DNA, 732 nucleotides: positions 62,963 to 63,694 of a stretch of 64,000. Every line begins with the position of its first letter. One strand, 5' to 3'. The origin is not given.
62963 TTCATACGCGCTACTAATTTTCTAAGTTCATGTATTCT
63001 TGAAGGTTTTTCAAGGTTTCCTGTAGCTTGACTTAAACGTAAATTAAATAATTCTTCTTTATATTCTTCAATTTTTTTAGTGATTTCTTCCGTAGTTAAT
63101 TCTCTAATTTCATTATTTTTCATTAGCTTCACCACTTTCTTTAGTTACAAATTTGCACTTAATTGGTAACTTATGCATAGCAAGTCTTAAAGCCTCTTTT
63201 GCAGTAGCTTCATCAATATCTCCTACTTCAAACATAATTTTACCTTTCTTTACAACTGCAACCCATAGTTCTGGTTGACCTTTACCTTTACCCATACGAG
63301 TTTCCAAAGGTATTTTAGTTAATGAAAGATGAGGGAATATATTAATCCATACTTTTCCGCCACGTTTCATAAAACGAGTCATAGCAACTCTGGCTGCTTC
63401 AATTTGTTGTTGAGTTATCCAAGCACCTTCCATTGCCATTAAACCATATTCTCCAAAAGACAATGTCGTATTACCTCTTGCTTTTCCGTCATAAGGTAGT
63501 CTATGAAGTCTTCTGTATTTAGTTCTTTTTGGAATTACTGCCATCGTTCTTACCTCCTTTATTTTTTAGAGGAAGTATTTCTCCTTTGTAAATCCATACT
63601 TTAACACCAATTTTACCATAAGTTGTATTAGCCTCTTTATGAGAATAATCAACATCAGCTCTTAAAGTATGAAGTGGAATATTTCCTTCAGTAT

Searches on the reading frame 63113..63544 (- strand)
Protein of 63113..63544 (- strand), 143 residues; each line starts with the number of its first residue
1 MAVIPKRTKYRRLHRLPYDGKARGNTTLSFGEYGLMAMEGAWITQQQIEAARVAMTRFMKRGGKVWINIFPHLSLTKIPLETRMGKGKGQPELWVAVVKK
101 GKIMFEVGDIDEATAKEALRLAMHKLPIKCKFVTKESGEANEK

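Call 68: find_encoding_contigs(protein=window:63113-63544:-, flank=10000, max_places=1)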
Protein window:63113-63544:- (143 aa): no gene with exactly this product is on record in the collection.
